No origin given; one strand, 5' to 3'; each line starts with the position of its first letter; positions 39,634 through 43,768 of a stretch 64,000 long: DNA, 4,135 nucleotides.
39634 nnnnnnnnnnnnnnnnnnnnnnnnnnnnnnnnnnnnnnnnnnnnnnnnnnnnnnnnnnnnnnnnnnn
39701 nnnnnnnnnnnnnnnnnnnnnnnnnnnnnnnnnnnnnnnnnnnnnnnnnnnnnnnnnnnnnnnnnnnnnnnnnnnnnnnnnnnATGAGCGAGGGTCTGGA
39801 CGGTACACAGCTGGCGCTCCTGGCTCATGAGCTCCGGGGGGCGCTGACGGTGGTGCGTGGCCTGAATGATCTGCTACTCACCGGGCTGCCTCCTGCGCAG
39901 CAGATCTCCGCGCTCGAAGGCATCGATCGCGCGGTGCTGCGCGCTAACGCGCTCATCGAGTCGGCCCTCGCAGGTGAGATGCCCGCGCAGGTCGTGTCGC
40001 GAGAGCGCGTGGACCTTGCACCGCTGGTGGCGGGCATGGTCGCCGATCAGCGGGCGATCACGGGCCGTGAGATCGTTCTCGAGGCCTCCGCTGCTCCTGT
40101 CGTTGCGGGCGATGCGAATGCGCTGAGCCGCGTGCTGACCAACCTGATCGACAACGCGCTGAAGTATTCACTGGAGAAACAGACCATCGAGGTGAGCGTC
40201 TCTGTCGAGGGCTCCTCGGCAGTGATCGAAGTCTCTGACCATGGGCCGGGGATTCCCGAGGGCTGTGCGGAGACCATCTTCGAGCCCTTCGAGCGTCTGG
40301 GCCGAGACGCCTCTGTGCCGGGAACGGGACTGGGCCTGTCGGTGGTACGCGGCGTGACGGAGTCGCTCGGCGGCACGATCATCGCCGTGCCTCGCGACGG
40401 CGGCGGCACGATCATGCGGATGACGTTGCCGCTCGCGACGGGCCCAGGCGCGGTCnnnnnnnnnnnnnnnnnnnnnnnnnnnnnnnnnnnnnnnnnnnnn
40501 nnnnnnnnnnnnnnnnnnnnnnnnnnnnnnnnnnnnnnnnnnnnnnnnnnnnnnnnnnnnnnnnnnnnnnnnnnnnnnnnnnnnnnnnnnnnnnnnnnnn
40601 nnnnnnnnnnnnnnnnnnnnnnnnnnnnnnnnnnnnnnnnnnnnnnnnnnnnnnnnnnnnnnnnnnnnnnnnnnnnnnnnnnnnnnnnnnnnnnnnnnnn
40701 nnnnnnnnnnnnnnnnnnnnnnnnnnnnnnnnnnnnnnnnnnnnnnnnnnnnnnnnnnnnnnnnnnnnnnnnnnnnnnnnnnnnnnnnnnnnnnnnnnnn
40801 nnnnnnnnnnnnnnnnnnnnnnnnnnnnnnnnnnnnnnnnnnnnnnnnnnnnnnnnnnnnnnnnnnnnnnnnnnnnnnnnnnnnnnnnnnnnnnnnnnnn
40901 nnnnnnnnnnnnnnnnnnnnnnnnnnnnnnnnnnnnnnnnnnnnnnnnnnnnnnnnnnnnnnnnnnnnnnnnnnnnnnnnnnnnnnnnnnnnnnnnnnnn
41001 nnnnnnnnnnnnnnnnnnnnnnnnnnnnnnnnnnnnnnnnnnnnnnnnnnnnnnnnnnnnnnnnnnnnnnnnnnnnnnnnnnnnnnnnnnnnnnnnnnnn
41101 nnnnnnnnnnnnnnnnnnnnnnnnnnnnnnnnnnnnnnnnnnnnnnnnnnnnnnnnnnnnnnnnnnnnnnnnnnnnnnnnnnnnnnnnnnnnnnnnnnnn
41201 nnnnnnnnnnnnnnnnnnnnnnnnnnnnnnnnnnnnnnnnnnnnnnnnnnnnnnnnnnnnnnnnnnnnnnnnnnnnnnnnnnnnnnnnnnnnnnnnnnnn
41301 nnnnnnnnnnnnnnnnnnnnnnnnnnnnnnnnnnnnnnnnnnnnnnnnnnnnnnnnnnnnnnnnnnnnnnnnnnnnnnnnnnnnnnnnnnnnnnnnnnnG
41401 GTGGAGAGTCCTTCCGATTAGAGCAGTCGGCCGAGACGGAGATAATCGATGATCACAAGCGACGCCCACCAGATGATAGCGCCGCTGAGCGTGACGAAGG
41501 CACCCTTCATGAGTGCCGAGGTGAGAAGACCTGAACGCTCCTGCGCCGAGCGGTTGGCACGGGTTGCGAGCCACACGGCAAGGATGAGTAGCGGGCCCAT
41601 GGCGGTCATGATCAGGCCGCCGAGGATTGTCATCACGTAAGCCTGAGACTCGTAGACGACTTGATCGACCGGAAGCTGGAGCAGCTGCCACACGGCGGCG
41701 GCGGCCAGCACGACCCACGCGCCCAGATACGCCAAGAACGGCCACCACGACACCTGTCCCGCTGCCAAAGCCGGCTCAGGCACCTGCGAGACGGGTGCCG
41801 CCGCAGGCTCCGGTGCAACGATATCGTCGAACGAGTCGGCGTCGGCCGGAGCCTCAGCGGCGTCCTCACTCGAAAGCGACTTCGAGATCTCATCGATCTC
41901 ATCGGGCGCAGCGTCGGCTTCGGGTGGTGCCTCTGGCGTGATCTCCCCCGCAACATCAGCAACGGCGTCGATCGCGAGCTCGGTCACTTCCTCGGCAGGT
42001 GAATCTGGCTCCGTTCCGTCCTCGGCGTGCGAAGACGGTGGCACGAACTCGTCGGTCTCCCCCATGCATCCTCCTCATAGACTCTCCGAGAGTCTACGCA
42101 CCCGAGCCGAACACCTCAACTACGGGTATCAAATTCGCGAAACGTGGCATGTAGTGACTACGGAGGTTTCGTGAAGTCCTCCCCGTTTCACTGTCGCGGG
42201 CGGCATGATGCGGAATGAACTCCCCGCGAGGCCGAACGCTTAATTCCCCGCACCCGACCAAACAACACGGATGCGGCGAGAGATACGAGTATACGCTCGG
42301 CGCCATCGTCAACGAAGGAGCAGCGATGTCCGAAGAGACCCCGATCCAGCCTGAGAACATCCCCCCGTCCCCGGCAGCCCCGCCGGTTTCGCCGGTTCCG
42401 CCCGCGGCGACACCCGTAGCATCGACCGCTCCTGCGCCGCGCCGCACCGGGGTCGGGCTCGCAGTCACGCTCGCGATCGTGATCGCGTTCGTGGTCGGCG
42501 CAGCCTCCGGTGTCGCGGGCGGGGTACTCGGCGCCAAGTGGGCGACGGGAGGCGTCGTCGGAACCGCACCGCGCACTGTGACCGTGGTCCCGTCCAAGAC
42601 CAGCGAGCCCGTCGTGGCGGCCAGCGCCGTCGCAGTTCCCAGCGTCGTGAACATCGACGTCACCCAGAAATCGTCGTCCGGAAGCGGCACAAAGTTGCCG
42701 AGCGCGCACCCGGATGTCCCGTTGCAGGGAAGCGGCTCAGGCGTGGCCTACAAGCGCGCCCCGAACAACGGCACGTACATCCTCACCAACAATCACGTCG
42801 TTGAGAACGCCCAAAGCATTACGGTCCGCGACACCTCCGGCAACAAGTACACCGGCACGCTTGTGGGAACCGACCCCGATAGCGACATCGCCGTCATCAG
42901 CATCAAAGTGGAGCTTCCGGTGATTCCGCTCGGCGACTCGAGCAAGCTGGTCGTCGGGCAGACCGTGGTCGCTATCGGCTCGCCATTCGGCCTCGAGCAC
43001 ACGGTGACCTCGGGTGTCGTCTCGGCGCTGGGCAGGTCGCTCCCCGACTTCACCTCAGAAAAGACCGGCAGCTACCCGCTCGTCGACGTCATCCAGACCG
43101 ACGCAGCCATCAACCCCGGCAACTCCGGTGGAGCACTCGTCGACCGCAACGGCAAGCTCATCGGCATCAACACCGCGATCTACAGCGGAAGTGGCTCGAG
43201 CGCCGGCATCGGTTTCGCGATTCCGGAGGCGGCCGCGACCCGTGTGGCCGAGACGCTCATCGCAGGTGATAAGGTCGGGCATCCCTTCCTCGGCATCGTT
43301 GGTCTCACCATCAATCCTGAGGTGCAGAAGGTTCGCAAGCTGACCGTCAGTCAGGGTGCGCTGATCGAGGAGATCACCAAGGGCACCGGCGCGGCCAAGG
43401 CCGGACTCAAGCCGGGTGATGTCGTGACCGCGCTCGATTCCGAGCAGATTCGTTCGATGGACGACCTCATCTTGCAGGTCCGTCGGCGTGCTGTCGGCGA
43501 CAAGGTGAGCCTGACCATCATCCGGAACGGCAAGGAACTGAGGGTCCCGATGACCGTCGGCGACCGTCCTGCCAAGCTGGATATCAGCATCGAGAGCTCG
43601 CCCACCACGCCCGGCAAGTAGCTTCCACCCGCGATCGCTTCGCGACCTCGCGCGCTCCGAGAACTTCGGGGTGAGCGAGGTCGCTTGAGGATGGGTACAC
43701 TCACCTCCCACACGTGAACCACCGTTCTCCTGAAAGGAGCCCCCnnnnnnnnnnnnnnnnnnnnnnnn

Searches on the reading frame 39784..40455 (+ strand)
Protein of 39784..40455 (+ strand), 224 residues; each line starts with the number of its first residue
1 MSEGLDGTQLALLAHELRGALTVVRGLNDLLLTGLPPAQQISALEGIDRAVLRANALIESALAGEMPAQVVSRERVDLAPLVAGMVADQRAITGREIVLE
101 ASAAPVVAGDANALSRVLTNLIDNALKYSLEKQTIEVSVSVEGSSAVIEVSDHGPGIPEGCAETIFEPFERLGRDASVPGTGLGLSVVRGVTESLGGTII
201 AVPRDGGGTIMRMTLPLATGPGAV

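Call 4: search_protein_families(library=pfam, proteins=[window:39784-40455:+], max_evalue=0.01)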
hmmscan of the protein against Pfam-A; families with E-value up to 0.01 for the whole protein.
window:39784-40455:+ (224 aa): 4 families
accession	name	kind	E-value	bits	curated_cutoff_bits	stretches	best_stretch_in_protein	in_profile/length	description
PF02518.31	HATPase_c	-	2.4e-27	96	26.4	1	109-218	1-110/111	Histidine kinase-, DNA gyrase B-, and HSP90-like ATPase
PF13581.12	HATPase_c_2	-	3.2e-06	27.6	27.4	1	118-214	36-126/127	Histidine kinase-like ATPase domain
PF00512.31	HisKA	-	3.6e-06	27.4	26.9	1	8-62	4-58/66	His Kinase A (phospho-acceptor) domain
PF14501.12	HATPase_c_5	-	0.0018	18.6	22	1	113-200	5-87/102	GHKL domain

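Call 30: search_protein_families(library=ncbifam, proteins=[window:39784-40455:+], max_evalue=0.001)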
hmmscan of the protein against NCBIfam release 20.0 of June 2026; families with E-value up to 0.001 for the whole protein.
window:39784-40455:+ (224 aa): 79 families (the best 25 are shown)
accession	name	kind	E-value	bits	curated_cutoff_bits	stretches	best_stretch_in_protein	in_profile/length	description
NF008312.0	PRK11100.1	equivalog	3.3e-30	105.4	356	1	12-217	262-474/477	two-component system sensor histidine kinase CreC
NF007793.0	PRK10490.1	equivalog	5.1e-30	104.2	1123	1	5-221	663-886/895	two-component system sensor histidine kinase KdpD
TIGR02966.1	phoR_proteo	equivalog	1.7e-28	99.6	334.2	1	11-213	119-331/333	phosphate regulon sensor histidine kinase PhoR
NF046044.1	PnpS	equivalog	1.5e-27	96.7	400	1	13-216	177-390/390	two-component system histidine kinase PnpS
NF041880.1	EPS_EpsF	equivalog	1.8e-27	96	900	1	10-216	278-492/492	response regulator EpsF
NF007898.0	PRK10604.1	equivalog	2.7e-27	96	478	1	13-218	219-424/433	two-component system sensor histidine kinase RstB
NF007004.0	PRK09467.1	equivalog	3e-25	88.9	415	1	11-218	237-437/440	two-component system sensor histidine kinase EnvZ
NF008468.0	PRK11360.1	equivalog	1.6e-24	86.2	646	1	10-218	400-609/616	two-component system sensor histidine kinase AtoS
NF006800.0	PRK09303.1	equivalog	7.7e-24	84.3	342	1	10-218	155-378/383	histidine kinase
NF007007.0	PRK09470.1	equivalog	7.8e-23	81.1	486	1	13-218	252-460/463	envelope stress sensor histidine kinase CpxA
NF045595.1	HK_scytonemin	equivalog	1.1e-22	80.3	865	1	10-217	419-635/637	scytonemin biosynthesis sensor histidine kinase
NF033091.0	HK_VanS_ACDEFG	equivalog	1.3e-22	80.3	400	1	13-206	81-284/293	vancomycin resistance histidine kinase VanS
NF033092.0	HK_WalK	equivalog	1.9e-22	79.6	725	1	102-217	477-594/594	cell wall metabolism sensor histidine kinase WalK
NF040691.1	MtrAB_MtrB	equivalog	6.3e-22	78.3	450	1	14-220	279-495/507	MtrAB system histidine kinase MtrB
NF041735.1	hist_kin_RppB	equivalog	1.2e-21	77.1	400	1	13-216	223-438/438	two-component system sensor histidine kinase RppB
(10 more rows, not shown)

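Call 34: find_homologous_proteins(query=window:39784-40455:+, max_evalue=1e-15)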
Query window:39784-40455:+ (224 aa): 706 proteins with E <= 1e-15 among 7559 candidates; the best 120 are listed.
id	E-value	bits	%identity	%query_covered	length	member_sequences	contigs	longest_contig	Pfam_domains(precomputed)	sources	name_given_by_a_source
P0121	1.4e-131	455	100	100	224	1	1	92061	PF02518.32,PF00512.32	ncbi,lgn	-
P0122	3.0e-115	401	88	100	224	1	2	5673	PF02518.32,PF00512.32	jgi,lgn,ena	-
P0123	7.4e-110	384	85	97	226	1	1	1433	PF02518.32,PF00512.32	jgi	-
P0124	1.1e-108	380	84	98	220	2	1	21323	PF02518.32,PF00512.32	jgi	-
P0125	1.3e-107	376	84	97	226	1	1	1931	PF02518.32,PF00512.32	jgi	-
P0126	1.3e-106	373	84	98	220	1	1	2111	PF02518.32,PF00512.32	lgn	-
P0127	1.9e-105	369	82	98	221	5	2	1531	PF02518.32,PF00512.32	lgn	-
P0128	5.6e-104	364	83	97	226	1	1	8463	PF02518.32,PF00512.32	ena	-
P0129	7.7e-104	364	82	98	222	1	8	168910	PF02518.32,PF00512.32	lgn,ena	-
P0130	2.3e-103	362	82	100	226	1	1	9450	PF02518.32,PF00512.32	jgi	-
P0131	5.0e-102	358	80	98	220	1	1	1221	PF02518.32,PF00512.32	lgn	-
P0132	3.8e-100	352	79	97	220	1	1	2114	PF02518.32,PF00512.32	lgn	-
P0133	4.6e-99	348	78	98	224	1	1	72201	PF02518.32,PF00512.32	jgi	-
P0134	2.0e-84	301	66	98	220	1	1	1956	PF13581.13,PF02518.32,PF00512.32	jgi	-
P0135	7.6e-84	299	67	97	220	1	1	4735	PF13581.13,PF02518.32,PF00512.32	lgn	-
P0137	2.3e-80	287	66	97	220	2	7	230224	PF02518.32,PF00512.32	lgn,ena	-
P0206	1.1e-46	177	49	93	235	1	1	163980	PF02518.32,PF00512.32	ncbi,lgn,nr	ncbi:MAG: HAMP domain-containing histidine kinase [Coriobacteriia bacterium]|nr:HAMP domain-containi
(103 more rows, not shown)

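Call 35: find_encoding_contigs(protein=P0137, flank=6000, max_places=2)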
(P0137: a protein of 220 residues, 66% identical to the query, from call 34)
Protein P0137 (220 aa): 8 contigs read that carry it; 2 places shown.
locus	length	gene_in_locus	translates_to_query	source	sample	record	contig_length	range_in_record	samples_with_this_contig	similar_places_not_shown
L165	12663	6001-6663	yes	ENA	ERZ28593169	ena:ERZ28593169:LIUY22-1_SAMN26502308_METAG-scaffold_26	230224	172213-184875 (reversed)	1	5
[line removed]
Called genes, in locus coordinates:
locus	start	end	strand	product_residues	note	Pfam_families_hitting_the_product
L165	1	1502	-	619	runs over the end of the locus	PF02421:FeoB_N, PF01926:MMR_HSR1, PF07670:Gate, PF07664:FeoB_C, PF07670:Gate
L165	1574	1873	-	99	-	PF04023:FeoA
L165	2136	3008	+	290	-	PF03313:SDH_alpha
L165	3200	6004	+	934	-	PF00690:Cation_ATPase_N, PF00122:E1-E2_ATPase, PF00702:Hydrolase, PF13246:Cation_ATPase, PF08282:Hydrolase_3 (faint), PF00689:Cation_ATPase_C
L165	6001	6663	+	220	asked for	PF00512:HisKA, PF02518:HATPase_c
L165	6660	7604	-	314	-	PF01820:Dala_Dala_lig_N, PF02222:ATP-grasp, PF02655:ATP-grasp_3, PF07478:Dala_Dala_lig_C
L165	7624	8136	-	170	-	-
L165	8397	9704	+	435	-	PF00089:Trypsin, PF13365:Trypsin_2, PF00595:PDZ (weak), PF13180:PDZ_2, PF17820:PDZ_6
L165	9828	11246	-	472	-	-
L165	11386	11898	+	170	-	PF21349:RUBY_RBDX, PF23458:DUF7130 (faint), PF02915:Rubrerythrin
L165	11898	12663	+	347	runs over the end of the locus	PF21016:RlmN_N, PF04055:Radical_SAM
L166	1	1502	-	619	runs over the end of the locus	PF02421:FeoB_N, PF01926:MMR_HSR1, PF07670:Gate, PF07664:FeoB_C, PF07670:Gate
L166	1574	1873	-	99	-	PF04023:FeoA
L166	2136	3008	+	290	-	PF03313:SDH_alpha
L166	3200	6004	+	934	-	PF00690:Cation_ATPase_N, PF00122:E1-E2_ATPase, PF00702:Hydrolase, PF13246:Cation_ATPase, PF08282:Hydrolase_3 (faint), PF00689:Cation_ATPase_C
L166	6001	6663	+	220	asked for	PF00512:HisKA, PF02518:HATPase_c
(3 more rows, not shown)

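Call 36: find_encoding_contigs(protein=P0206, flank=6000, max_places=2)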
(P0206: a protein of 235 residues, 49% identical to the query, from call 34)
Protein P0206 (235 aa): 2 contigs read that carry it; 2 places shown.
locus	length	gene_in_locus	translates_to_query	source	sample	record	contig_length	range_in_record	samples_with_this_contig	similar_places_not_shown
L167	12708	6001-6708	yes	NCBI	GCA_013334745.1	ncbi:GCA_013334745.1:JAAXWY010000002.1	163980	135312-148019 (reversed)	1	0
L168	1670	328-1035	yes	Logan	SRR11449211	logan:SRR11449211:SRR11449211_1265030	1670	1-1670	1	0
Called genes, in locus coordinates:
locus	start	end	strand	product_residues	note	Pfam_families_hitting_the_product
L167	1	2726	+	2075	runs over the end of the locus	PF18998:Flg_new_2, PF13306:LRR_5, PF18998:Flg_new_2, PF09479:Flg_new, PF18998:Flg_new_2, PF17892:Cadherin_5, PF17963:Big_9, PF13620:CarboxypepD_reg, +6 more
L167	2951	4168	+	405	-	PF01820:Dala_Dala_lig_N, PF02655:ATP-grasp_3 (faint), PF07478:Dala_Dala_lig_C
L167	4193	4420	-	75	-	-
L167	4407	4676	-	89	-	PF04365:BrnT_toxin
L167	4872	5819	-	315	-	PF01820:Dala_Dala_lig_N, PF02222:ATP-grasp (weak), PF07478:Dala_Dala_lig_C, PF13535:ATP-grasp_4 (faint)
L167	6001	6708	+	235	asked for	PF00512:HisKA, PF02518:HATPase_c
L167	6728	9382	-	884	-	PF00690:Cation_ATPase_N, PF00122:E1-E2_ATPase, PF00702:Hydrolase, PF13246:Cation_ATPase, PF00689:Cation_ATPase_C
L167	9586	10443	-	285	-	-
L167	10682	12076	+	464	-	PF13365:Trypsin_2, PF00089:Trypsin, PF00595:PDZ, PF13180:PDZ_2, PF17820:PDZ_6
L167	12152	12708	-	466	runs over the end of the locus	-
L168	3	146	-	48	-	?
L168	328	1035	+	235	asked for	PF00512:HisKA, PF02518:HATPase_c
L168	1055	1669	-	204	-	?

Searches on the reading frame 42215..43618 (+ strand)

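Call 41: search_protein_families(library=pfam, proteins=[window:42215-43618:+], max_evalue=0.001)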
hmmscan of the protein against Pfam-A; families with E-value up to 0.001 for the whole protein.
window:42215-43618:+ (468 aa): 5 families
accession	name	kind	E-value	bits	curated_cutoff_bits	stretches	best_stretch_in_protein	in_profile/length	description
PF13365.12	Trypsin_2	-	1.8e-31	110.3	27.6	1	174-318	1-144/144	Trypsin-like peptidase domain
PF00089.32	Trypsin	-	1.7e-15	57.9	20.6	1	186-339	34-214/220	Trypsin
PF13180.12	PDZ_2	-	1.1e-13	51.7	27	1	378-444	12-76/80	PDZ domain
PF00595.29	PDZ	-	4.9e-09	36.9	23.2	1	362-435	12-80/81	PDZ domain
PF17820.7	PDZ_6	-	4.7e-08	33.1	27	1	384-437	2-54/54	PDZ domain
